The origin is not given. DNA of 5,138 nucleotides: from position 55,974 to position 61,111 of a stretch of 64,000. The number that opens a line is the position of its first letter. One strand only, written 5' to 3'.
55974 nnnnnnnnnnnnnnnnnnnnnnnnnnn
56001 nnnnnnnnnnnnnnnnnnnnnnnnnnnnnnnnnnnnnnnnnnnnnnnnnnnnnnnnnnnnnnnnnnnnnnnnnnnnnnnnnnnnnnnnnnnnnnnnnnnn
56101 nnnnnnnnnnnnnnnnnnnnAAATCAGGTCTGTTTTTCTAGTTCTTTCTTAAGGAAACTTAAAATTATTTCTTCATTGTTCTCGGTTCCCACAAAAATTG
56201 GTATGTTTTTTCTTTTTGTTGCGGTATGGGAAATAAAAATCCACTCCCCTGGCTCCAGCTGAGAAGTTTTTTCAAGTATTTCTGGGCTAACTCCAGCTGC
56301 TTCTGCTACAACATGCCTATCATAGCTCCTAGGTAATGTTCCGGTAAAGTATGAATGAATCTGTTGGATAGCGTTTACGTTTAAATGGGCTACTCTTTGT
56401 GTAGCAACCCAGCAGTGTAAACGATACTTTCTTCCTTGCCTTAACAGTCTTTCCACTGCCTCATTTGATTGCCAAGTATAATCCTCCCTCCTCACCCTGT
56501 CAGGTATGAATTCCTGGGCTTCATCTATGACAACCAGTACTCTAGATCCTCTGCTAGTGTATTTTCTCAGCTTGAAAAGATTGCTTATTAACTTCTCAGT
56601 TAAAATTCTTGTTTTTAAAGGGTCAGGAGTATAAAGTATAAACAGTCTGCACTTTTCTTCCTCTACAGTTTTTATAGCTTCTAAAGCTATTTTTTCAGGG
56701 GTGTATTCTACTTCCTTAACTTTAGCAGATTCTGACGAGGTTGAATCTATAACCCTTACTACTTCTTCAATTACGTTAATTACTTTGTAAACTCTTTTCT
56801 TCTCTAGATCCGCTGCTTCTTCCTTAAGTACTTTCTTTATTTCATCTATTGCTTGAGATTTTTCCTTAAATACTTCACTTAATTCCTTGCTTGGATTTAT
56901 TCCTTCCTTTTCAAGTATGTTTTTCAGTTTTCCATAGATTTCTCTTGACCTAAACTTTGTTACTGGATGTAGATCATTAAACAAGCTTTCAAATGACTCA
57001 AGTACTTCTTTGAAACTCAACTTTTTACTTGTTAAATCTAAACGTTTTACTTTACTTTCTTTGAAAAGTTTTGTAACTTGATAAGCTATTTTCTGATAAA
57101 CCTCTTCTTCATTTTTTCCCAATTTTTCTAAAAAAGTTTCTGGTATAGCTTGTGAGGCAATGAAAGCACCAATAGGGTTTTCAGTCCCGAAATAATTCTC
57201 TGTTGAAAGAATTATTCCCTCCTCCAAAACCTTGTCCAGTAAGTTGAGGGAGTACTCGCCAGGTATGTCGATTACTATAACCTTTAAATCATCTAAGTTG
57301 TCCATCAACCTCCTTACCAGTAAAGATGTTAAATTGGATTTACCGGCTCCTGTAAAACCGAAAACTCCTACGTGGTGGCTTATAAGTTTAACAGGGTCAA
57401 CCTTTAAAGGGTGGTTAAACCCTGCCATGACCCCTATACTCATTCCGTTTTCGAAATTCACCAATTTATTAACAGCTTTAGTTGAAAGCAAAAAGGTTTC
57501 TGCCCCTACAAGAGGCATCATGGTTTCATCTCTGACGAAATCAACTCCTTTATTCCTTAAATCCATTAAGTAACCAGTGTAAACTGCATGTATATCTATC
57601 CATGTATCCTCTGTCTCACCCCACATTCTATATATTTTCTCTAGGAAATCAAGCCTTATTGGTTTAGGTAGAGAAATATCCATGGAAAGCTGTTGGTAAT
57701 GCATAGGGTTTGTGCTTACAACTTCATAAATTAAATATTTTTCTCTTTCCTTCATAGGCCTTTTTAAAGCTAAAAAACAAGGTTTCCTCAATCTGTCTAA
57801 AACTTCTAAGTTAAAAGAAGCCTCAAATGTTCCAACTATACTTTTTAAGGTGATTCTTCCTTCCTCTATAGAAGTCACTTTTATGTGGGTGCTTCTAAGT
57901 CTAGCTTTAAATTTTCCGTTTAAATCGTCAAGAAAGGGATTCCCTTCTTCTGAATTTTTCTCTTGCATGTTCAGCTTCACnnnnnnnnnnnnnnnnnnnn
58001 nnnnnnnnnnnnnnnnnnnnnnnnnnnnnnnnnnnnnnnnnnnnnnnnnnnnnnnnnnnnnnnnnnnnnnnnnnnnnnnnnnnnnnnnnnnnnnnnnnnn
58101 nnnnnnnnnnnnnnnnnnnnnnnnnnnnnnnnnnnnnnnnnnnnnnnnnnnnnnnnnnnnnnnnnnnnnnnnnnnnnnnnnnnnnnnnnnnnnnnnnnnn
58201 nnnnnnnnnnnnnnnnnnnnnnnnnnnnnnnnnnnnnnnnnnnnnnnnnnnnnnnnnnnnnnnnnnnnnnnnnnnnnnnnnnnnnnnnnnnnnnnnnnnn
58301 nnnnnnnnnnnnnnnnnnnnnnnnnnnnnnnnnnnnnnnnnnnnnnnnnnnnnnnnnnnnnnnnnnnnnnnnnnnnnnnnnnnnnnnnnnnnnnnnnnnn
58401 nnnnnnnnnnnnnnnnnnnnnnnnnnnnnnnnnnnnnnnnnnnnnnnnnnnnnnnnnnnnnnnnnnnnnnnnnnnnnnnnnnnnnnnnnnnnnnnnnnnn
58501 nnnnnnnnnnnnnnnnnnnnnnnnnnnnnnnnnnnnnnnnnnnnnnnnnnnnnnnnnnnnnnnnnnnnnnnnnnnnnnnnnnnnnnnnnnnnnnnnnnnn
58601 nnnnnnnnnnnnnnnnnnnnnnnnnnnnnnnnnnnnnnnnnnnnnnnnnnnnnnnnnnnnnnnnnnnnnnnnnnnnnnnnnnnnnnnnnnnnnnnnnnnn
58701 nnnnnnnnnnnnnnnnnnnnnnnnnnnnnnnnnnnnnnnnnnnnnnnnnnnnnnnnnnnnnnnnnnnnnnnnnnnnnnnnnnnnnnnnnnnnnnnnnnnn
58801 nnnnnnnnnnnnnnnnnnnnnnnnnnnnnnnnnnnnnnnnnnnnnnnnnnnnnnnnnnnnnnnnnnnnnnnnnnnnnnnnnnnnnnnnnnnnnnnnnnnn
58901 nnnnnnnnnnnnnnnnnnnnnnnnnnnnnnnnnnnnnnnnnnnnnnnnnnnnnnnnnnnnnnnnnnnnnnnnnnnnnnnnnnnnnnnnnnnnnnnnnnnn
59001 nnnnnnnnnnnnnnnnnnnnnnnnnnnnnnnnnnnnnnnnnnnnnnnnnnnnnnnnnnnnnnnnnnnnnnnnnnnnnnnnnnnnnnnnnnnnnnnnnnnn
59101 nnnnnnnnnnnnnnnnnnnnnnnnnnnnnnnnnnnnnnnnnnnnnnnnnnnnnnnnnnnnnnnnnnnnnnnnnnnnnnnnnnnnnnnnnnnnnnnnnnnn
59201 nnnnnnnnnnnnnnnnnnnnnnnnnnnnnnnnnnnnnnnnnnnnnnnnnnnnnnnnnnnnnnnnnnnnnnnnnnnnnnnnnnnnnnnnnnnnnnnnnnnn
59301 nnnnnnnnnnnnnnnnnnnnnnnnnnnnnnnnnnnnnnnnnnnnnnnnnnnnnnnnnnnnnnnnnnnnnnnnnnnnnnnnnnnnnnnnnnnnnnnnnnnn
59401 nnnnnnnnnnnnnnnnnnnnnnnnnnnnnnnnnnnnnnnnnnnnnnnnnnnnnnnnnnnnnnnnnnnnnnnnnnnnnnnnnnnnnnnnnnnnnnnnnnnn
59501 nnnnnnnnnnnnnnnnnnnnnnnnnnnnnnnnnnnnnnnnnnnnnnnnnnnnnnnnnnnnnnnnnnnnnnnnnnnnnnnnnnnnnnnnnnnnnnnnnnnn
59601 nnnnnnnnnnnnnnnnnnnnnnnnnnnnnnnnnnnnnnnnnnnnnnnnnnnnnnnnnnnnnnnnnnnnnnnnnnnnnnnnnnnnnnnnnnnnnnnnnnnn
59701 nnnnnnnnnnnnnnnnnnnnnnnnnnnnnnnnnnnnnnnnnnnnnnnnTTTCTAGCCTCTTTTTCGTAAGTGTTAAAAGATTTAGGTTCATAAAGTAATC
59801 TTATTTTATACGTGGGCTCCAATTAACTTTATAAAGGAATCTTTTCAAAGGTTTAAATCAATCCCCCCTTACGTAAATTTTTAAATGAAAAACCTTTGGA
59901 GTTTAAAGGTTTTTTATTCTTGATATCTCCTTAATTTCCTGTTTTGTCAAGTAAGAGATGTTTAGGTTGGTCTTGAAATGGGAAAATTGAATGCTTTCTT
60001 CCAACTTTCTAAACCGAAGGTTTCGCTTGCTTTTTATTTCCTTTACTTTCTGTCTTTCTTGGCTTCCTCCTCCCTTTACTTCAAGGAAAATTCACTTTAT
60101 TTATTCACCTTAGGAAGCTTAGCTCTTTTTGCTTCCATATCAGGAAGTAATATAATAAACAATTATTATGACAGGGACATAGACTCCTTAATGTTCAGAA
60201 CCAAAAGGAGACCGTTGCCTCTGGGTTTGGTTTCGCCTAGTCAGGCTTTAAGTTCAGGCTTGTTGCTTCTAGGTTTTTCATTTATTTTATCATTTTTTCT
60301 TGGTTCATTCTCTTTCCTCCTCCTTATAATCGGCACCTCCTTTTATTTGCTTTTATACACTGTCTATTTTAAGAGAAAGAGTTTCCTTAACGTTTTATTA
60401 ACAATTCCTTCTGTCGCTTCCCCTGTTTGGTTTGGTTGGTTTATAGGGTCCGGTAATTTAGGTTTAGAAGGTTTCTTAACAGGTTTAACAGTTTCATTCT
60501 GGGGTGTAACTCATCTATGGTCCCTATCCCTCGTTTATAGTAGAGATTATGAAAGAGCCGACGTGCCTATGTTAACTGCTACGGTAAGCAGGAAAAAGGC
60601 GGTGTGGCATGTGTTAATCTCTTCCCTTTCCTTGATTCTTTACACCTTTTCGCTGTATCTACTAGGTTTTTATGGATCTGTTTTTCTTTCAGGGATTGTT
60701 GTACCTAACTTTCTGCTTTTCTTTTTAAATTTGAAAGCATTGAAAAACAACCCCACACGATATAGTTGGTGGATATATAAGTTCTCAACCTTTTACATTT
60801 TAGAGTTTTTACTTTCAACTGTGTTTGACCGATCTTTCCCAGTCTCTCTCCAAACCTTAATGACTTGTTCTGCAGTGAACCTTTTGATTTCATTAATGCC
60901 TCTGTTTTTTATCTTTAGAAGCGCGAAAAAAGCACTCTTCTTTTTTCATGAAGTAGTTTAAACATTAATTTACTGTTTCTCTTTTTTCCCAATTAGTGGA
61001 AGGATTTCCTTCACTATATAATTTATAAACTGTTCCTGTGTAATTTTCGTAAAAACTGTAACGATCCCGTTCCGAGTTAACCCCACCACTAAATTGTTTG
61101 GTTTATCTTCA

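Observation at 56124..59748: Stand-alone, overlapping NurA-like nuclease / HerA-like ATPase pair with atypical extensions and no mre11-rad50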

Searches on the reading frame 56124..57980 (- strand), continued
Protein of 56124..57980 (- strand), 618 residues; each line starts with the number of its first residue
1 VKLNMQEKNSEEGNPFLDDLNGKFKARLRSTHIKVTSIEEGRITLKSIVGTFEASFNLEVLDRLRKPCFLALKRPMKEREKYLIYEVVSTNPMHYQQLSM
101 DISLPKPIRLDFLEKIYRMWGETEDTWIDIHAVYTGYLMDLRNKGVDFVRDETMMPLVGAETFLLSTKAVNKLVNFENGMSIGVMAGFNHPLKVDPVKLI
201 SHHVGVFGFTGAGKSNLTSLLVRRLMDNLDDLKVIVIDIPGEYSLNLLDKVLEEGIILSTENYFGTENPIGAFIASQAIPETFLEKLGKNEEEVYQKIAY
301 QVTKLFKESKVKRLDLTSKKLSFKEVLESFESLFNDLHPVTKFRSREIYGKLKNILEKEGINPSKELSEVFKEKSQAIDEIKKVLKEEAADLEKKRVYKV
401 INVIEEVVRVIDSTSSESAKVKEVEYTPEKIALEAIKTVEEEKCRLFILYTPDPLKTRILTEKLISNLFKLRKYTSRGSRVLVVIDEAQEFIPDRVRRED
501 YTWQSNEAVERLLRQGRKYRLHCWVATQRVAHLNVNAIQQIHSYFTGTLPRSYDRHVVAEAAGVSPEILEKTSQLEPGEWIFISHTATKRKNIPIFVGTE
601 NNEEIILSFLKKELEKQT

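Call 61: predict_structure(alignment_id=A3)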
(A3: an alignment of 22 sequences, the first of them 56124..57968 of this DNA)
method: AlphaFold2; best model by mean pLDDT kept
length: 614 residues; sequences in the alignment: 22
mean_pLDDT: 87.5   pTM: 0.79
mean pLDDT of the five models: 87.5, 86.5, 85.9, 83.2, 81.2
residues with pLDDT >= 90: 347; 70-90: 225; 50-70: 27; < 50: 15
segments of 3 or more residues with pLDDT < 50: 1-7, 412-418
pLDDT, mean of each block of 10 residues (from residue 1): 47 92 94 64 91 92 95 89 92 76 83 75 93 87 91 95 96 95 95 96 92 97 96 95 95 93 91 87 72 90 93 70 84 83 91 87 76 87 87 80 74 46 91 86 95 94 91 89 94 88 96 95 92 91 92 86 87 94 94 95 88 71
secondary structure, 60 per line:
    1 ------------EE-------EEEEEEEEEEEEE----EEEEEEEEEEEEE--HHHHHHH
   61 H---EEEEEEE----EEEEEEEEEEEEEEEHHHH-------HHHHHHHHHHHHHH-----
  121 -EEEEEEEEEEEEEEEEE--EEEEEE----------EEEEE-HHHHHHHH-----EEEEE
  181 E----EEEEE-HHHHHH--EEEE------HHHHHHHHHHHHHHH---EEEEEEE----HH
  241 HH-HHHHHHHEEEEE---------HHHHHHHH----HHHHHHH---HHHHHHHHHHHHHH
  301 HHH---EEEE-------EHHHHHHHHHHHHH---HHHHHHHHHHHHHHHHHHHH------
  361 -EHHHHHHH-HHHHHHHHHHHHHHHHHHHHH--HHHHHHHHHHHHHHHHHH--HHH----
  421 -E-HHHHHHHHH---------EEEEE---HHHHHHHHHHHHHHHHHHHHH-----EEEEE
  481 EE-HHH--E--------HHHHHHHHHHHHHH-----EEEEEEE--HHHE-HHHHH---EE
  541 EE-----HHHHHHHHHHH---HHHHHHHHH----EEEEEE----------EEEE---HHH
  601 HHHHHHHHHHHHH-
elements in order: E22-34 E39-51 H54-61 E65-71 E76-90 H91-94 H102-115 E122-138 E141-146 E157-161 H163-170 E176-181 E186-190 H192-197 E200-203 H210-224 E228-234 H239-242 H244-250 E251-255 H265-272 H277-283 H287-303 E307-310 H319-331 H335-354 H363-369 H371-391 H394-411 H424-432 E442-446 H450-470 E476-482 H498-511 E517-523 H531-535 E539-542 H548-558 H562-570 E575-580 E591-594 H598-613

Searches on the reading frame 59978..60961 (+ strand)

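Call 3: search_protein_families(library=pfam, proteins=[window:59978-60961:+], max_evalue=0.1)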
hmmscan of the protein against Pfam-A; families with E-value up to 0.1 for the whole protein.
window:59978-60961:+ (327 aa): 1 family
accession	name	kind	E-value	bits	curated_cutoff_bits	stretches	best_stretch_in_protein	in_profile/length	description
PF01040.23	UbiA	-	1.9e-39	135.9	34.2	1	27-260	9-237/250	UbiA prenyltransferase family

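Call 88: search_protein_families(library=padloc, proteins=[window:59978-60961:+], max_evalue=0.001)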
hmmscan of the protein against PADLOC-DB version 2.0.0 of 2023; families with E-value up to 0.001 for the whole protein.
window:59978-60961:+ (327 aa): 0 families
